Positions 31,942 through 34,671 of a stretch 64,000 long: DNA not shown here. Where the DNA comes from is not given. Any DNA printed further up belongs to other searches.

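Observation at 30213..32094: ligD and the small paralogues share an identical predicted leaderless-promoter geometry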

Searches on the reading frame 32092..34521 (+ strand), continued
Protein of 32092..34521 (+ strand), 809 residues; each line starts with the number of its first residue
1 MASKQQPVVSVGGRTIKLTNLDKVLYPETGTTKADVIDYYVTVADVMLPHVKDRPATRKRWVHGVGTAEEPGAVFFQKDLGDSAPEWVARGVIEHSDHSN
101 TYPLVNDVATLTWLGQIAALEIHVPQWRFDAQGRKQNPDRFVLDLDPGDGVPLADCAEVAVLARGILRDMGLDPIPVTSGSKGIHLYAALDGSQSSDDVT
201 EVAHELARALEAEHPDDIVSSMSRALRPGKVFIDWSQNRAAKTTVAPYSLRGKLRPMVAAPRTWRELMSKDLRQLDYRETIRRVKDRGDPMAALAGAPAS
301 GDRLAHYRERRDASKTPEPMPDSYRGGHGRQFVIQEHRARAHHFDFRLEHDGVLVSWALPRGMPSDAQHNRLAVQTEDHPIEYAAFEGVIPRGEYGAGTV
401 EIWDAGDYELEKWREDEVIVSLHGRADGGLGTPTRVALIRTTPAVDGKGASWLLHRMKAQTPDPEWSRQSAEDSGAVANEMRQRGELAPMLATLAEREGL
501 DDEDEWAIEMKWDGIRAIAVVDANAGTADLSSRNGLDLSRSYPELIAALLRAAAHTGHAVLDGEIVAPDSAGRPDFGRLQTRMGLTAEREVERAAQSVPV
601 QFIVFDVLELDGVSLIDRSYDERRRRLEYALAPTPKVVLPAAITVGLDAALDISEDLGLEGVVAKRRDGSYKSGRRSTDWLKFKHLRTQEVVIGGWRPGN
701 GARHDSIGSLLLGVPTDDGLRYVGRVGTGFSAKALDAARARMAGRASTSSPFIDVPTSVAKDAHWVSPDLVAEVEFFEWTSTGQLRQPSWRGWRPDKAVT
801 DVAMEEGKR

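Call 65: find_homologous_proteins(query=L011:13469-14419:+, max_evalue=1e-30)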
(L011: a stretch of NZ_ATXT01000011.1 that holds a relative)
Query L011:13469-14419:+ (317 aa): 8000 proteins with E <= 1e-30 among 8000 candidates; the best 120 are listed.
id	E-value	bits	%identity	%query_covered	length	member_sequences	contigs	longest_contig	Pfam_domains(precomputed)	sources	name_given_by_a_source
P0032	3.3e-169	580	84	100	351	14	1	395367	PF01068.27,PF04679.22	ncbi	ncbi:ATP-dependent DNA ligase [Humibacter ginsengisoli]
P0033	5.1e-169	579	85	100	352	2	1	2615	PF01068.27,PF04679.22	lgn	-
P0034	3.9e-167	573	83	100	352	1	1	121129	PF01068.27,PF04679.22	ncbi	ncbi:ATP-dependent DNA ligase [Rathayibacter sp. CAU 1779]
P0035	6.3e-167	572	83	100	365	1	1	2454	PF01068.27,PF04679.22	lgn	-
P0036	1.8e-166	571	83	100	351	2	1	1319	PF01068.27,PF04679.22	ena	-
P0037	8.5e-166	569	83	100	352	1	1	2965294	PF01068.27,PF04679.22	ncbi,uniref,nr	ncbi:ATP-dependent DNA ligase [Planctomonas sp. JC2975]|uniref:ATP-dependent DNA ligase n=1 Tax=Plan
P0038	2.0e-165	568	83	100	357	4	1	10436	PF01068.27,PF04679.22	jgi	jgi:ATP-dependent DNA ligase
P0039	9.7e-164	562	82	100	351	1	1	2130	PF01068.27,PF04679.22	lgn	-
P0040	6.1e-163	559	83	97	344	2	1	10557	PF01068.27,PF04679.22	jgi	jgi:ATP-dependent DNA ligase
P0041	7.8e-162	556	81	100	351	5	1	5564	PF01068.27,PF04679.22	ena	-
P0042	1.2e-161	555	82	100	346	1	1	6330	PF01068.27,PF04679.22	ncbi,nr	ncbi:MAG TPA: ATP-dependent DNA ligase [Humibacter sp.]|nr:ATP-dependent DNA ligase [Humibacter sp.]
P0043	1.5e-161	555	81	100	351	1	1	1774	PF01068.27,PF04679.22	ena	-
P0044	1.9e-161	554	81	100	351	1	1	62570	PF01068.27,PF04679.22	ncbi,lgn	-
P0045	3.8e-159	547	80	100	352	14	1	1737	PF01068.27,PF04679.22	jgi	jgi:ATP-dependent DNA ligase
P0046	3.0e-158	544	81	97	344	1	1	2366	PF01068.27,PF04679.22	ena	-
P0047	2.5e-157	541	82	97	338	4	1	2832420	PF01068.27,PF04679.22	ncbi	ncbi:ATP-dependent DNA ligase [Humibacter soli]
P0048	1.1e-156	539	82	97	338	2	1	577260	PF01068.27,PF04679.22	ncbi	-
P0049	5.5e-156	537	78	100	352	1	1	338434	PF01068.27,PF04679.22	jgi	jgi:ATP-dependent DNA ligase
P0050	7.4e-155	533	100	78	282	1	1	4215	PF01068.27,PF04679.22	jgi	-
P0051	1.4e-148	512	79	99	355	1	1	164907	PF01068.27,PF04679.22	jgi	jgi:ATP-dependent DNA ligase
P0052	6.4e-147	507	77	98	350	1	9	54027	PF01068.27,PF04679.22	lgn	-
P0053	1.2e-146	506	76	98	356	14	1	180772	PF01068.27,PF04679.22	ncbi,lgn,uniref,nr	ncbi:ATP-dependent DNA ligase [Leifsonia aquatica]|uniref:ATP-dependent DNA ligase n=1 Tax=Leifsonia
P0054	1.4e-146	506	75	100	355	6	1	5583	PF01068.27,PF04679.22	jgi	jgi:ATP-dependent DNA ligase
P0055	5.0e-146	504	75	100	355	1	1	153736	PF01068.27,PF04679.22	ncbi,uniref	ncbi:ATP-dependent DNA ligase [Leifsonia sp. NPDC058292]|uniref:ATP-dependent DNA ligase n=1 Tax=Lei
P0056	9.3e-146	503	76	98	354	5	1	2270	PF01068.27,PF04679.22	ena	-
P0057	3.0e-145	501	75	98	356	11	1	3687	PF01068.27,PF04679.22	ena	-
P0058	5.5e-145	500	74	100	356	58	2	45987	PF01068.27,PF04679.22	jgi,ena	-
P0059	7.0e-145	500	75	98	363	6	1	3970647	PF01068.27,PF04679.22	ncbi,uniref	ncbi:ATP-dependent DNA ligase [Leifsonia sp. Le1]|uniref:ATP-dependent DNA ligase n=1 Tax=Leifsonia 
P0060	1.0e-144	500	78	97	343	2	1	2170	PF01068.27,PF04679.22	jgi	-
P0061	2.9e-144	498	75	97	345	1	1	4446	PF01068.27,PF04679.22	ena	-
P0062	3.3e-144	498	76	100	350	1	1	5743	PF01068.27,PF04679.22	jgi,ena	-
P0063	5.3e-144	497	76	99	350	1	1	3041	PF01068.27,PF04679.22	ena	-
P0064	6.7e-144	497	75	100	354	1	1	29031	PF01068.27,PF04679.22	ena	-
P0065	8.5e-144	496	75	99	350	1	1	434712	PF01068.27,PF04679.22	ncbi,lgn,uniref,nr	ncbi:ATP-dependent DNA ligase [Glaciibacter superstes]|uniref:ATP-dependent DNA ligase n=1 Tax=Glaci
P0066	1.1e-143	496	74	100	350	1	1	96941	PF01068.27,PF04679.22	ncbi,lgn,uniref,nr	ncbi:ATP-dependent DNA ligase [Glaciihabitans sp. dw_435]|uniref:ATP-dependent DNA ligase n=1 Tax=Gl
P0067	1.2e-143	496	76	100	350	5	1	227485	PF01068.27,PF04679.22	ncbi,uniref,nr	ncbi:ATP-dependent DNA ligase [Salinibacterium sp. ZJ454]|uniref:ATP-dependent DNA ligase n=1 Tax=Sa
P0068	1.8e-143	495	76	99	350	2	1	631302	PF01068.27,PF04679.22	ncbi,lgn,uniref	ncbi:ATP-dependent DNA ligase [Mycetocola sp. CAN_C7]|uniref:ATP-dependent DNA ligase n=1 Tax=Myceto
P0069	1.8e-143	495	76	98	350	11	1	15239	PF01068.27,PF04679.22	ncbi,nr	ncbi:MAG TPA: ATP-dependent DNA ligase [Glaciibacter sp.]|nr:ATP-dependent DNA ligase [Glaciibacter 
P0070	2.0e-143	495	75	97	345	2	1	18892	PF01068.27,PF04679.22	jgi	-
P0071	2.0e-143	495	75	99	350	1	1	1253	PF01068.27,PF04679.22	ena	-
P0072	2.3e-143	495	74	100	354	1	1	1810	PF01068.27,PF04679.22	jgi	-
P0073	2.6e-143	495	74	100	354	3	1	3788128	PF01068.27,PF04679.22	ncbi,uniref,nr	ncbi:ATP-dependent DNA ligase [Leifsonia shinshuensis]|uniref:ATP-dependent DNA ligase n=1 Tax=Leifs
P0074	3.2e-143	495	74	100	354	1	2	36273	PF01068.27,PF04679.22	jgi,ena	-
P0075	3.5e-143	494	75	97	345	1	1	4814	PF01068.27,PF04679.22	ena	-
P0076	3.7e-143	494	74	100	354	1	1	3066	PF01068.27,PF04679.22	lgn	-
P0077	4.0e-143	494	75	98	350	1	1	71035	PF01068.27,PF04679.22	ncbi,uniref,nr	ncbi:ATP-dependent DNA ligase [Herbiconiux daphne]|uniref:DNA ligase (ATP) n=1 Tax=Herbiconiux daphn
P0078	4.2e-143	494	76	98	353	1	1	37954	PF01068.27,PF04679.22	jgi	jgi:ATP-dependent DNA ligase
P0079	4.5e-143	494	74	98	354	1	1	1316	PF01068.27,PF04679.22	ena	-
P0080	5.0e-143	494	73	97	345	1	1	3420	PF01068.27,PF04679.22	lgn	-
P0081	5.2e-143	494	76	98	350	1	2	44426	PF01068.27,PF04679.22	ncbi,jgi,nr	ncbi:MAG TPA: ATP-dependent DNA ligase [Microbacteriaceae bacterium]|jgi:ATP-dependent DNA ligase|nr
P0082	5.6e-143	494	75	98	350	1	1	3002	PF01068.27,PF04679.22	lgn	-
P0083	5.7e-143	494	74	100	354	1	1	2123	PF01068.27,PF04679.22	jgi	-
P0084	6.0e-143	494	73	100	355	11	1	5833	PF01068.27,PF04679.22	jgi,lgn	-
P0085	6.6e-143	494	76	98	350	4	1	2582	PF01068.27,PF04679.22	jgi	jgi:ATP-dependent DNA ligase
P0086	6.6e-143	494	76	98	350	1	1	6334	PF01068.27,PF04679.22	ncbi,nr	ncbi:MAG TPA: ATP-dependent DNA ligase [Terrimesophilobacter sp.]|nr:ATP-dependent DNA ligase [Terri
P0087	7.1e-143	493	74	97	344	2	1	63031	PF01068.27,PF04679.22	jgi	jgi:ATP-dependent DNA ligase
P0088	7.3e-143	493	76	97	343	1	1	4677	PF01068.27,PF04679.22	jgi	jgi:ATP-dependent DNA ligase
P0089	8.2e-143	493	74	100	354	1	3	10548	PF01068.27,PF04679.22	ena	-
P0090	9.4e-143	493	76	98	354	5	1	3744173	PF01068.27,PF04679.22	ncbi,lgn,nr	ncbi:ATP-dependent DNA ligase [Humibacter sp. BT305]|nr:ATP-dependent DNA ligase [Humibacter sp. BT3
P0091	9.6e-143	493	76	97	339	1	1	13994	PF01068.27,PF04679.22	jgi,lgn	jgi:ATP-dependent DNA ligase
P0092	1.0e-142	493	76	98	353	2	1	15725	PF01068.27,PF04679.22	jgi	jgi:ATP-dependent DNA ligase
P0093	1.1e-142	493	75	98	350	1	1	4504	PF01068.27,PF04679.22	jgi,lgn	jgi:ATP-dependent DNA ligase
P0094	1.4e-142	493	75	98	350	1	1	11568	PF01068.27,PF04679.22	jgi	jgi:ATP-dependent DNA ligase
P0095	1.4e-142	492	74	98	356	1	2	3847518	PF01068.27,PF04679.22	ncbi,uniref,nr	ncbi:ATP-dependent DNA ligase [Leifsonia sp. F6_8S_P_1B]|uniref:DNA ligase (ATP) n=1 Tax=Leifsonia w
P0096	1.4e-142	492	74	100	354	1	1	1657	PF01068.27,PF04679.22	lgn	-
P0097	1.7e-142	492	76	98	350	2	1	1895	PF01068.27,PF04679.22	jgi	jgi:ATP-dependent DNA ligase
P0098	2.2e-142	492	76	97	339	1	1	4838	PF01068.27,PF04679.22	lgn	-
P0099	2.2e-142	492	76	97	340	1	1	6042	PF01068.27,PF04679.22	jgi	jgi:ATP-dependent DNA ligase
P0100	2.3e-142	492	74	100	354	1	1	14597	PF01068.27,PF04679.22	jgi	-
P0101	2.5e-142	492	76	98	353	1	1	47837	PF01068.27,PF04679.22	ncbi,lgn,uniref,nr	ncbi:ATP-dependent DNA ligase [Herbiconiux ginsengi]|uniref:DNA ligase (ATP) n=1 Tax=Herbiconiux gin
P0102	2.6e-142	492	76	98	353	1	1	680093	PF01068.27,PF04679.22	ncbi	-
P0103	2.8e-142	491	74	100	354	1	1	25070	PF01068.27,PF04679.22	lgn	-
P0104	3.4e-142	491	76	97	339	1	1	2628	PF01068.27,PF04679.22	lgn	-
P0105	3.7e-142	491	76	98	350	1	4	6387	PF01068.27,PF04679.22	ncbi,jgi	jgi:ATP-dependent DNA ligase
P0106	3.7e-142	491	73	100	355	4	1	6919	PF01068.27,PF04679.22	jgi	jgi:ATP-dependent DNA ligase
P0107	4.1e-142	491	75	97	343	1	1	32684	PF01068.27,PF04679.22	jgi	jgi:ATP-dependent DNA ligase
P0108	4.2e-142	491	76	98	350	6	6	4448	PF01068.27,PF04679.22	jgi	jgi:ATP-dependent DNA ligase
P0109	4.3e-142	491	75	98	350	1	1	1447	PF01068.27,PF04679.22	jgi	jgi:ATP-dependent DNA ligase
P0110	4.6e-142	491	75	98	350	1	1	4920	PF01068.27,PF04679.22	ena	-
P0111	4.8e-142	491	74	100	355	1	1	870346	PF01068.27,PF04679.22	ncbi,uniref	ncbi:ATP-dependent DNA ligase [Leifsonia sp. NPDC058230]|uniref:ATP-dependent DNA ligase n=1 Tax=Lei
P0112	5.0e-142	491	75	98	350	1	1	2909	PF01068.27,PF04679.22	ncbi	-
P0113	5.6e-142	491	75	97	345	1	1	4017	PF01068.27,PF04679.22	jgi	jgi:ATP-dependent DNA ligase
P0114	5.7e-142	490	74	100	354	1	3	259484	PF01068.27,PF04679.22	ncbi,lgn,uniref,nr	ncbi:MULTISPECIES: ATP-dependent DNA ligase [unclassified Leifsonia]|uniref:ATP-dependent DNA ligase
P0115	7.5e-142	490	73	99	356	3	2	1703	PF01068.27,PF04679.22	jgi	jgi:ATP-dependent DNA ligase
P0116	8.3e-142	490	74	100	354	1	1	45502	PF01068.27,PF04679.22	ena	-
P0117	8.7e-142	490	74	98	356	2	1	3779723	PF01068.27,PF04679.22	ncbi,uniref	ncbi:ATP-dependent DNA ligase [Leifsonia xyli]|uniref:ATP-dependent DNA ligase n=1 Tax=Leifsonia xyl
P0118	8.7e-142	490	75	98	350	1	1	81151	PF01068.27,PF04679.22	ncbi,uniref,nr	ncbi:ATP-dependent DNA ligase [Paeniglutamicibacter antarcticus]|uniref:DNA ligase (ATP) n=1 Tax=Art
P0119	1.3e-141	489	75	98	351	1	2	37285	PF01068.27,PF04679.22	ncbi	ncbi:MAG: ATP-dependent DNA ligase [Leifsonia sp.]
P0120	1.4e-141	489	76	98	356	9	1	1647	PF01068.27,PF04679.22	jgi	jgi:ATP-dependent DNA ligase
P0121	1.4e-141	489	74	100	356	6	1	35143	PF01068.27,PF04679.22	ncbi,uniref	ncbi:MAG: ATP-dependent DNA ligase [Leifsonia sp.]|uniref:ATP-dependent DNA ligase n=1 Tax=Leifsonia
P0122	1.4e-141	489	75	98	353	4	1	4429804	PF01068.27,PF04679.22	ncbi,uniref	ncbi:ATP-dependent DNA ligase [Herbiconiux sp. UC225_62]|uniref:ATP-dependent DNA ligase n=1 Tax=Her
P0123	2.0e-141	489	73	100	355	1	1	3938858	PF01068.27,PF04679.22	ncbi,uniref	ncbi:ATP-dependent DNA ligase [Leifsonia poae]|uniref:ATP-dependent DNA ligase n=1 Tax=Leifsonia poa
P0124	2.3e-141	489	76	98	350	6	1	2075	PF01068.27,PF04679.22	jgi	jgi:ATP-dependent DNA ligase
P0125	2.3e-141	488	74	100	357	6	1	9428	PF01068.27,PF04679.22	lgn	-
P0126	2.4e-141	488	76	98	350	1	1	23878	PF01068.27,PF04679.22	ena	-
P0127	2.7e-141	488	75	98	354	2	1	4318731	PF01068.27,PF04679.22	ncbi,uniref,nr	ncbi:ATP-dependent DNA ligase [Subtercola endophyticus]|uniref:ATP-dependent DNA ligase n=1 Tax=Subt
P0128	2.7e-141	488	75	98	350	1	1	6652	PF01068.27,PF04679.22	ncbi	-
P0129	2.8e-141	488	73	100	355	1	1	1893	PF01068.27,PF04679.22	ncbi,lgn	ncbi:MAG: ATP-dependent DNA ligase [Leifsonia sp.]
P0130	2.9e-141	488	76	98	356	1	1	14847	PF01068.27,PF04679.22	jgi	jgi:ATP-dependent DNA ligase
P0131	3.6e-141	488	75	97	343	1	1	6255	PF01068.27,PF04679.22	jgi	jgi:ATP-dependent DNA ligase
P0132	3.6e-141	488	74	98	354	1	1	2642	PF01068.27,PF04679.22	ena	-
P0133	4.2e-141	488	75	98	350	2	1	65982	PF01068.27,PF04679.22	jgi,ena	-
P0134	4.2e-141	488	75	97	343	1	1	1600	PF01068.27,PF04679.22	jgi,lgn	jgi:ATP-dependent DNA ligase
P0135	4.3e-141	488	75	98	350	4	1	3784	PF01068.27,PF04679.22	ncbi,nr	ncbi:MAG: ATP-dependent DNA ligase [Actinomycetota bacterium]|nr:ATP-dependent DNA ligase [Actinomyc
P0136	4.9e-141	487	73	100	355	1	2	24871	PF01068.27,PF04679.22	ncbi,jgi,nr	ncbi:MAG TPA: ATP-dependent DNA ligase [Leifsonia sp.]|jgi:ATP-dependent DNA ligase|nr:ATP-dependent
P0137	4.9e-141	487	74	98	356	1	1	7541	PF01068.27,PF04679.22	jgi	jgi:ATP-dependent DNA ligase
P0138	5.3e-141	487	72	99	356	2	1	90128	PF01068.27,PF04679.22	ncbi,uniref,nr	ncbi:DNA ligase C2 [Leifsonia sp. LS1]|uniref:ATP-dependent DNA ligase n=1 Tax=Leifsonia sp. LS1 Tax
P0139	5.3e-141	487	75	99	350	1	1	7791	PF01068.27,PF04679.22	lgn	-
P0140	6.4e-141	487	74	98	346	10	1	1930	PF01068.27,PF04679.22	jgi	jgi:ATP-dependent DNA ligase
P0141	8.3e-141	487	75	98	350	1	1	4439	PF01068.27,PF04679.22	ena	-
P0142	8.4e-141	487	73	98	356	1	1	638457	PF01068.27,PF04679.22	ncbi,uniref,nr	ncbi:ATP-dependent DNA ligase [Leifsonia aquatica]|uniref:ATP-dependent DNA ligase n=1 Tax=Leifsonia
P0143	8.5e-141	487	76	98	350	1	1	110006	PF01068.27,PF04679.22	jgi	jgi:ATP-dependent DNA ligase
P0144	9.2e-141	487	74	97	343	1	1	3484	PF01068.27,PF04679.22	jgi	jgi:ATP-dependent DNA ligase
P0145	9.6e-141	486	82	86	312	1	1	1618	PF01068.27,PF04679.22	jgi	jgi:ATP-dependent DNA ligase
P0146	1.0e-140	486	75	98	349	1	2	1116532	PF01068.27,PF04679.22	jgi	jgi:ATP-dependent DNA ligase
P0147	1.0e-140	486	73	100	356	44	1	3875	PF01068.27,PF04679.22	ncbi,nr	ncbi:MAG: ATP-dependent DNA ligase [Actinobacteria bacterium]|nr:ATP-dependent DNA ligase [Actinomyc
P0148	1.1e-140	486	74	100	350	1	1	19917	PF01068.27,PF04679.22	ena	-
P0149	1.1e-140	486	73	99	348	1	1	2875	PF01068.27,PF04679.22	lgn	-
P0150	1.1e-140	486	76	98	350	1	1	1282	PF01068.27,PF04679.22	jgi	jgi:ATP-dependent DNA ligase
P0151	1.2e-140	486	75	98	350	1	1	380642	PF01068.27,PF04679.22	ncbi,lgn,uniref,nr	ncbi:ATP-dependent DNA ligase [Arthrobacter sp. H14-L1]|uniref:ATP-dependent DNA ligase n=1 Tax=Arth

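Call 66: find_encoding_contigs(protein=P0053, flank=3000, max_places=1)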
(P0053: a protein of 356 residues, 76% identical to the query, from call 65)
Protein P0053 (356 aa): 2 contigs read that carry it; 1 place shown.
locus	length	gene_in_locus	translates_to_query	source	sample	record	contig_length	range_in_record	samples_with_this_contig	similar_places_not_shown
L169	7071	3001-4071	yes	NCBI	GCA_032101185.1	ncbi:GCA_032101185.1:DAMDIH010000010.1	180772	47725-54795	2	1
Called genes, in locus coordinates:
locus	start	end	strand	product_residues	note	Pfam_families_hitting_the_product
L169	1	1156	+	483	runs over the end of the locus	PF07992:Pyr_redox_2, PF13738:Pyr_redox_3 (faint), PF00070:Pyr_redox, PF02852:Pyr_redox_dim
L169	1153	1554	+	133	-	-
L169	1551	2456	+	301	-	PF00106:adh_short, PF13561:adh_short_C2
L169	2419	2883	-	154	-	PF04954:SIP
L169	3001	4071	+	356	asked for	PF01068:DNA_ligase_A_M, PF04679:DNA_ligase_A_C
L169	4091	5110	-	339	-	PF21686:LigD_Prim-Pol, PF01896:DNA_primase_S (weak)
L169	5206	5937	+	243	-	PF03372:Exo_endo_phos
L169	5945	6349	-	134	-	-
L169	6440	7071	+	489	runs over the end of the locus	PF06762:LMF1, PF25179:LMF1_C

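Call 67: find_encoding_contigs(protein=P0065, flank=3000, max_places=1)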
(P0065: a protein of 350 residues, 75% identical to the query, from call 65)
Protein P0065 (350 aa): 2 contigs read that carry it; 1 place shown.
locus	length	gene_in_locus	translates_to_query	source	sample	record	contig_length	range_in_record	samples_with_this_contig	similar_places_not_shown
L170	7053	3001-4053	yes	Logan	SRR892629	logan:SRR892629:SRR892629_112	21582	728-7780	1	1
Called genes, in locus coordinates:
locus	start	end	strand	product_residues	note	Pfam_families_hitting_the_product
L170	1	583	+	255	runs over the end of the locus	PF00005:ABC_tran, PF02463:SMC_N (weak), PF13304:AAA_21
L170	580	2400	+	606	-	-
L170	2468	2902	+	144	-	-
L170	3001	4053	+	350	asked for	PF01068:DNA_ligase_A_M, PF04679:DNA_ligase_A_C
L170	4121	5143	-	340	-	PF21686:LigD_Prim-Pol, PF01896:DNA_primase_S (weak)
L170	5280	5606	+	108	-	PF13560:HTH_31, PF01381:HTH_3, PF12844:HTH_19 (weak)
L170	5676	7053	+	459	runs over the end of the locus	PF07690:MFS_1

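Call 68: find_encoding_contigs(protein=P0067, flank=3000, max_places=1)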
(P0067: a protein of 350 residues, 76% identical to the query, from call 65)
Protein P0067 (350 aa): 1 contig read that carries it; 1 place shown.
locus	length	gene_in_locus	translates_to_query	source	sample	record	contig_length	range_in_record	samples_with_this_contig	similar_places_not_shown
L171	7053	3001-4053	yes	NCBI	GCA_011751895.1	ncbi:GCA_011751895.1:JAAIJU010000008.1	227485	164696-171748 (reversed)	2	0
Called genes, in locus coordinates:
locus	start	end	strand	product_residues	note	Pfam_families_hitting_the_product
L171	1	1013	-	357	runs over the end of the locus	-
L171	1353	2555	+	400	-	PF01266:DAO (faint), PF07992:Pyr_redox_2, PF13738:Pyr_redox_3, PF00743:FMO-like (weak)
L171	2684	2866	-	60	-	-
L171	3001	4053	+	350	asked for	PF01068:DNA_ligase_A_M, PF04679:DNA_ligase_A_C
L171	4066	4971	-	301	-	-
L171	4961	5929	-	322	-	PF00005:ABC_tran, PF13304:AAA_21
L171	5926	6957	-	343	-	PF09865:DUF2092 (faint), PF03548:LolA (weak)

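Call 69: find_encoding_contigs(protein=P0068, flank=3000, max_places=1)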
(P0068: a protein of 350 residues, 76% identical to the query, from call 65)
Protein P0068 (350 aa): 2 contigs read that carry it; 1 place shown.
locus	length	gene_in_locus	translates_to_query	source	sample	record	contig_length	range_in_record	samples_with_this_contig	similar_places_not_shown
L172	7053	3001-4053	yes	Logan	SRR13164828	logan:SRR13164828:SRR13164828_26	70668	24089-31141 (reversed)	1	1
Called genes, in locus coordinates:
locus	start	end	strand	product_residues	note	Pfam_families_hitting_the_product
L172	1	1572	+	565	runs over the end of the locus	PF01946:Thi4 (faint), PF07992:Pyr_redox_2, PF12831:FAD_oxidored (weak), PF13434:Lys_Orn_oxgnase (faint), PF13450:NAD_binding_8 (weak), PF13738:Pyr_redox_3, PF00070:Pyr_redox (weak)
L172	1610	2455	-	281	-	PF01904:DUF72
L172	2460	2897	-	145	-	PF03013:Pyr_excise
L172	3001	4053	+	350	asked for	PF01068:DNA_ligase_A_M, PF04679:DNA_ligase_A_C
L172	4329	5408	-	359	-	PF21686:LigD_Prim-Pol, PF01896:DNA_primase_S (weak)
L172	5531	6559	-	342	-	-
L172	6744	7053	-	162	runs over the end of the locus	PF00583:Acetyltransf_1, PF13673:Acetyltransf_10, PF13508:Acetyltransf_7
